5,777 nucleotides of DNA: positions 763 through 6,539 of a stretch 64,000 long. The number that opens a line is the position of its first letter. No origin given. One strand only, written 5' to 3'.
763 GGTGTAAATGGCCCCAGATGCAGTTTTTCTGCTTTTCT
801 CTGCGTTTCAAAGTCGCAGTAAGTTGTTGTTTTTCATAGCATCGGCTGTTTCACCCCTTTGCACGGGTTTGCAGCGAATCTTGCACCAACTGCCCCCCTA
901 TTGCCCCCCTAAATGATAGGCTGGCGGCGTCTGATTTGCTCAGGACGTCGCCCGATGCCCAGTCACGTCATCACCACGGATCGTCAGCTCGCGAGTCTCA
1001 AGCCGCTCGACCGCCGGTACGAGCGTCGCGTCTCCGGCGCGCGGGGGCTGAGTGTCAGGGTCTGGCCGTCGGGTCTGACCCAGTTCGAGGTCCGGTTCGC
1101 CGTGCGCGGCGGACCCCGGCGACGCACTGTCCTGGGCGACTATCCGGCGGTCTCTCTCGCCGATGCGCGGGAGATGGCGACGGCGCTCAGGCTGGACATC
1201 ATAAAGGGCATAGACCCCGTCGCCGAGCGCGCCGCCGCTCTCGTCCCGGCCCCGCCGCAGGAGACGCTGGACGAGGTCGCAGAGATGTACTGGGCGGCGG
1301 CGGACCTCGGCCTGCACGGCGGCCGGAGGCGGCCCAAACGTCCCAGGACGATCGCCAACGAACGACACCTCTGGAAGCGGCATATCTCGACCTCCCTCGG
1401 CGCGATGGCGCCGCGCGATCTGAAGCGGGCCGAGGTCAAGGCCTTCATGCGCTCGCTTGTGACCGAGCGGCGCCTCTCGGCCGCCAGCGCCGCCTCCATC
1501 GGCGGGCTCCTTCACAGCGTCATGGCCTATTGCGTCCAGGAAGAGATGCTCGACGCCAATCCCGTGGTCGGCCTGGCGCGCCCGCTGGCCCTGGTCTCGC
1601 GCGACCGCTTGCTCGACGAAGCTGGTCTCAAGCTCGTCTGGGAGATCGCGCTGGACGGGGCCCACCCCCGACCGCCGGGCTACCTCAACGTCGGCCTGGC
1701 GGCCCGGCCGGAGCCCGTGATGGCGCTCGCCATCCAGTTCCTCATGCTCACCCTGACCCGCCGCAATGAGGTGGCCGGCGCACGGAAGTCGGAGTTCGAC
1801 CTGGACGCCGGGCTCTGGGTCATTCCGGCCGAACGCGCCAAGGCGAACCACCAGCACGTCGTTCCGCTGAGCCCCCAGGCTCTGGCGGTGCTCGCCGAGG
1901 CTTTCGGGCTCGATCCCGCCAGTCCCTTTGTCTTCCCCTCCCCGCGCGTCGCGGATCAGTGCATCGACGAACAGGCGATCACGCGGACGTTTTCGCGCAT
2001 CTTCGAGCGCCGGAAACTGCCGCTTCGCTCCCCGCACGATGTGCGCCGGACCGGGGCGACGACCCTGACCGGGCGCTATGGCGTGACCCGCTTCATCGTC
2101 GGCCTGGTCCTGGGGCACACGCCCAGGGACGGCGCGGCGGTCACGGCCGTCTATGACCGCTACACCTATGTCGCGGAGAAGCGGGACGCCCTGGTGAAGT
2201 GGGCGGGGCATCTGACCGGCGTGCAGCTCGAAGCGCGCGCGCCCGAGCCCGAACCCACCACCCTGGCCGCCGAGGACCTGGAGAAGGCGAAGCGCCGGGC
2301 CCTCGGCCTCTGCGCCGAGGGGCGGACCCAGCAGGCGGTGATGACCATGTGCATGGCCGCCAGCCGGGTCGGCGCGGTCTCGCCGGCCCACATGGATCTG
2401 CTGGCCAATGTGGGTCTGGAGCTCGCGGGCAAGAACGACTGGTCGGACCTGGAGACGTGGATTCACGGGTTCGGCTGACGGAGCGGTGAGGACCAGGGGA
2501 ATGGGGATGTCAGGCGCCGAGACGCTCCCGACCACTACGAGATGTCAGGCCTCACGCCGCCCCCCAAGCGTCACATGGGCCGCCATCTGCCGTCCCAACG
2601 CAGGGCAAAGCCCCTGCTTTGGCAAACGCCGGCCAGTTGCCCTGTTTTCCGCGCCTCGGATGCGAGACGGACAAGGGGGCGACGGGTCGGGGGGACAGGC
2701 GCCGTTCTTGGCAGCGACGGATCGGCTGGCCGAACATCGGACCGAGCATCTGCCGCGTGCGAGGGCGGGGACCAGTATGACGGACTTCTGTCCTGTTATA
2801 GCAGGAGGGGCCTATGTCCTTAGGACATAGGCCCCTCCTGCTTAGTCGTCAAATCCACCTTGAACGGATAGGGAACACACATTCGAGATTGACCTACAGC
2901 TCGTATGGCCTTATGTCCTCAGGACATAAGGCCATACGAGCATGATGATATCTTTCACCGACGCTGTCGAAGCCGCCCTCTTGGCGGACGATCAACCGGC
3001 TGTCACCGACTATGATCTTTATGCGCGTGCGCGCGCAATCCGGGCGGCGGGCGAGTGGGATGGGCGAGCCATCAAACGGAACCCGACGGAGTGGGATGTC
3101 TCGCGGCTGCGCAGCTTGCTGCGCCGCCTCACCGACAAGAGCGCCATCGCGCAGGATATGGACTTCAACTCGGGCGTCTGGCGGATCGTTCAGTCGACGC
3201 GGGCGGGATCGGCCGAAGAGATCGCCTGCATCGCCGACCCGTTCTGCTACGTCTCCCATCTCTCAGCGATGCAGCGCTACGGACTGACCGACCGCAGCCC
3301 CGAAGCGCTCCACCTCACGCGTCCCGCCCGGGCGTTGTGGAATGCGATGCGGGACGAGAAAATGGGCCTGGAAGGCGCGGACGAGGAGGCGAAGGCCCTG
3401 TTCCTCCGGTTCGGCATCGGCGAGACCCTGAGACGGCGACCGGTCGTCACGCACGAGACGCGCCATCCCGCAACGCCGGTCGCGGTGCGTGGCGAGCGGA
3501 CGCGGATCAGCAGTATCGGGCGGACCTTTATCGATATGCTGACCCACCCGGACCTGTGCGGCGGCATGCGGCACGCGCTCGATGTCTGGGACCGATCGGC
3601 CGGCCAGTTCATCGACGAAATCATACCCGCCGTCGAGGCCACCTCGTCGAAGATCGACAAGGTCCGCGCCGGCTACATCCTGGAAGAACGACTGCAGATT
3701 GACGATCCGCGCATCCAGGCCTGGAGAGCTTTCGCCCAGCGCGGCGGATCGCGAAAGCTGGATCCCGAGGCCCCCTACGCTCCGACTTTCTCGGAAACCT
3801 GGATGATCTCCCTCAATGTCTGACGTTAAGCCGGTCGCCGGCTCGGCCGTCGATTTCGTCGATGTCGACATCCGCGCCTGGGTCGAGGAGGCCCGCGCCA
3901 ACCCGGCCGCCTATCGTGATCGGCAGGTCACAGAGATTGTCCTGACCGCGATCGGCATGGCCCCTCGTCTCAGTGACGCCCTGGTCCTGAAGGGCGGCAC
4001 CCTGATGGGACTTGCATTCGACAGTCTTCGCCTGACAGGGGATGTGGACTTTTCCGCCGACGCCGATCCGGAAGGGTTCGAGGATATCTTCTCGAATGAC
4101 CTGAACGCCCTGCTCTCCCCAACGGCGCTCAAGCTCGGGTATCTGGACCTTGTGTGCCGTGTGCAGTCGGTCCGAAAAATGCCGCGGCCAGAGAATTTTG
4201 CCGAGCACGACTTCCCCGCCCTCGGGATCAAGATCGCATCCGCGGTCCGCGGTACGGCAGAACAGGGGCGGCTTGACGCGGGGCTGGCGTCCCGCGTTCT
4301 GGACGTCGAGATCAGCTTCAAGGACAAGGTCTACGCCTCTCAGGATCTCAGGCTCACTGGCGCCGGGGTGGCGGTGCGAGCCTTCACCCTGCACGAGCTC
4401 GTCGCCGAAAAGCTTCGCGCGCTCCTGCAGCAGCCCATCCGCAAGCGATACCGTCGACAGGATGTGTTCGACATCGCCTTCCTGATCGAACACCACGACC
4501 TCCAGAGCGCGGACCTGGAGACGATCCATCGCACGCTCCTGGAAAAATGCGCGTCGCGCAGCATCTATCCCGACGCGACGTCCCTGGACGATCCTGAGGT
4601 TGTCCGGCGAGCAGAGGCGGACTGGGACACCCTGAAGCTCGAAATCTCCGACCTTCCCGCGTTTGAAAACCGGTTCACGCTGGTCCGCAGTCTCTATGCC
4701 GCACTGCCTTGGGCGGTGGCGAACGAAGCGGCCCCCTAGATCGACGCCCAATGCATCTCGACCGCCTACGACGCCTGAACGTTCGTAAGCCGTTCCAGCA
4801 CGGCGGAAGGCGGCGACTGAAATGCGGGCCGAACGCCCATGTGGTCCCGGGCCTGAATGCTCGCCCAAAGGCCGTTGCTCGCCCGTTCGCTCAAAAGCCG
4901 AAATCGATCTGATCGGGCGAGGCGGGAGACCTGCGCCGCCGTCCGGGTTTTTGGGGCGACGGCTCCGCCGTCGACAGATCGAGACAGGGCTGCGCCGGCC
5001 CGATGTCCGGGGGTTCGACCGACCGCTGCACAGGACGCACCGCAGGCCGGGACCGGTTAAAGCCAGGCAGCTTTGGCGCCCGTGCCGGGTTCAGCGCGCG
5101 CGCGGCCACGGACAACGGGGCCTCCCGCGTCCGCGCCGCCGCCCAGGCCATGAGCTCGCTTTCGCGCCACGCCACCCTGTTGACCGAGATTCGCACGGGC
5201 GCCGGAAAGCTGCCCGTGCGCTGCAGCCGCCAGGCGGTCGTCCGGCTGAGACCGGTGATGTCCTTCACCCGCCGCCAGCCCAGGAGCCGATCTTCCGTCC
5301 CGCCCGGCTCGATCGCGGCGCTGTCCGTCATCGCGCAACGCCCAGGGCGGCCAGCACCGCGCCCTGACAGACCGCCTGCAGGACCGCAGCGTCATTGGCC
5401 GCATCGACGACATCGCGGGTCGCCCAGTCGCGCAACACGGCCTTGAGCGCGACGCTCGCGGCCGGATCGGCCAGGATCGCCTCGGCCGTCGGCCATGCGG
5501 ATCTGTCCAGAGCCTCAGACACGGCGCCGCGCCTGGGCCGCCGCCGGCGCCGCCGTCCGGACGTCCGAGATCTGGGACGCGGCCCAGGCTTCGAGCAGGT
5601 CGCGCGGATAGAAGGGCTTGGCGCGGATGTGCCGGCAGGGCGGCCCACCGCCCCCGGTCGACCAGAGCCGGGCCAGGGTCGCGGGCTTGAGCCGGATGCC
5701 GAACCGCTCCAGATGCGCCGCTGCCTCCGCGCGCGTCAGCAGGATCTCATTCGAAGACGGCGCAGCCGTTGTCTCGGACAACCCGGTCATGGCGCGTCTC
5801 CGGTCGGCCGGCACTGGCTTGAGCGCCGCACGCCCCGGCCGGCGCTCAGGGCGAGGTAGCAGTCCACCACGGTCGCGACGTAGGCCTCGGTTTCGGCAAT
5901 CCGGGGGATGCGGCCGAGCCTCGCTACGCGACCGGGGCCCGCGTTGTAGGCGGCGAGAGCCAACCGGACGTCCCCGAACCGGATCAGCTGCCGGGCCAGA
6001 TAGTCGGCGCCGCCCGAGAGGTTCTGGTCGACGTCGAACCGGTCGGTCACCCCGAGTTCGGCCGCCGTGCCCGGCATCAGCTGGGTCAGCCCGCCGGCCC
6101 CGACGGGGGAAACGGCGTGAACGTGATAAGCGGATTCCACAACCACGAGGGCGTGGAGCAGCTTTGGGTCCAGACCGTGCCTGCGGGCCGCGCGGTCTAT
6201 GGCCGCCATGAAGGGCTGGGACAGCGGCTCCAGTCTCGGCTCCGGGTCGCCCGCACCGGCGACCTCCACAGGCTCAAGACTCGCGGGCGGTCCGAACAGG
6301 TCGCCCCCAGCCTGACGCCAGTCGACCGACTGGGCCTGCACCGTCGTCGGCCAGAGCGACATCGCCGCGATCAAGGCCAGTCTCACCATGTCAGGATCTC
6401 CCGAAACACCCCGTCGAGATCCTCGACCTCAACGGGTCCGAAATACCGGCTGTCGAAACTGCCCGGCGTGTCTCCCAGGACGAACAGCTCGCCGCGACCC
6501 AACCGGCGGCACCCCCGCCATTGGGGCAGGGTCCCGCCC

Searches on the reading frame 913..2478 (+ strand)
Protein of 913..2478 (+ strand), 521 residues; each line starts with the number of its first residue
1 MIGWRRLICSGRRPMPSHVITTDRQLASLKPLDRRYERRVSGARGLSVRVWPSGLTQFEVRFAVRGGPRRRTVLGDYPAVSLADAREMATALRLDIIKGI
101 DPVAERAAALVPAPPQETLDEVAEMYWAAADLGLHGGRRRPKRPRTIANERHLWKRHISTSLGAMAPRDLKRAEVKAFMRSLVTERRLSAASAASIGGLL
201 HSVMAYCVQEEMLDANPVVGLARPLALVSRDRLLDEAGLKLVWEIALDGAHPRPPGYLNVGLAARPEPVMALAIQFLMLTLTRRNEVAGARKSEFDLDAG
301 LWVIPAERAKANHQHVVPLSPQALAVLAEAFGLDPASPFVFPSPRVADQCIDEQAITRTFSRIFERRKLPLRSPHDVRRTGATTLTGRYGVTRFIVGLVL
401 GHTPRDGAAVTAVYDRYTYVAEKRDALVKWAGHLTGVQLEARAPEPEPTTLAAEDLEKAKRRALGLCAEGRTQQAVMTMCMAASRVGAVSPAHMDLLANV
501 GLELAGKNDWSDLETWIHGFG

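Call 10: search_protein_families(library=pfam, proteins=[window:913-2478:+], max_evalue=0.001)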
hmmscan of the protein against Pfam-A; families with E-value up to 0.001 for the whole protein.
window:913-2478:+ (521 aa): 2 families
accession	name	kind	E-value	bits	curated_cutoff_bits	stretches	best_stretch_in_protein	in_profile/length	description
PF13356.12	Arm-DNA-bind_3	-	6.4e-16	58.7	27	1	22-108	2-82/83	Arm DNA-binding domain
PF00589.27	Phage_integrase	-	3.8e-12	46.8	27.1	1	271-402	25-156/172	Phage integrase family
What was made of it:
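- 724..2478 (.): Left end of the element: a tRNA 3' fragment with CCA (minus strand, about 724-770), preceded by the tRNA's terminator hairpin (about 690-715), then a tyrosine integrase (913-2478, +). Integrase: PF13356 and PF00589 (call 10).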

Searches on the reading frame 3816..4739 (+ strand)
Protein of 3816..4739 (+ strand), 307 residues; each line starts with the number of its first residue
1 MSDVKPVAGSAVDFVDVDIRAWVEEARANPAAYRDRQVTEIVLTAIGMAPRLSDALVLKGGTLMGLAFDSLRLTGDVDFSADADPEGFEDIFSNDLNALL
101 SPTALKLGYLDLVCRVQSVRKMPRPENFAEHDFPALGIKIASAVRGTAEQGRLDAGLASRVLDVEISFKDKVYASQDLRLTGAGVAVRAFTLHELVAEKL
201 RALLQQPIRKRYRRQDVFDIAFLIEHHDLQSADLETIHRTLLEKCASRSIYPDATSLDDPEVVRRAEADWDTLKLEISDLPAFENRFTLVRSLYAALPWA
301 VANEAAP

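Call 10: search_protein_families(library=pfam, proteins=[window:3816-4739:+], max_evalue=0.001)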
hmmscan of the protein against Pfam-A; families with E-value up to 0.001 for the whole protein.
window:3816-4739:+ (307 aa): 1 family
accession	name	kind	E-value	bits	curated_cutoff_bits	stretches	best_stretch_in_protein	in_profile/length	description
PF08843.17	AbiEii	-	9.1e-26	91.7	22.5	1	50-277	9-223/238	Nucleotidyl transferase AbiEii toxin, Type IV TA system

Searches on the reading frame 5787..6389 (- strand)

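Call 43: search_protein_families(library=pfam, proteins=[window:5787-6389:-], max_evalue=0.01)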
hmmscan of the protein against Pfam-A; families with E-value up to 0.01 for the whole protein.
window:5787-6389:- (200 aa): 2 families
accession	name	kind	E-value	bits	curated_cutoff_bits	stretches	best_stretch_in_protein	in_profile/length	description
PF01464.25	SLT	-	1.5e-23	83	21.3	1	64-167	3-113/117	Transglycosylase SLT domain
PF13406.11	SLT_2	-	0.004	16.8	24.3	0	94-123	151-180/292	Transglycosylase SLT domain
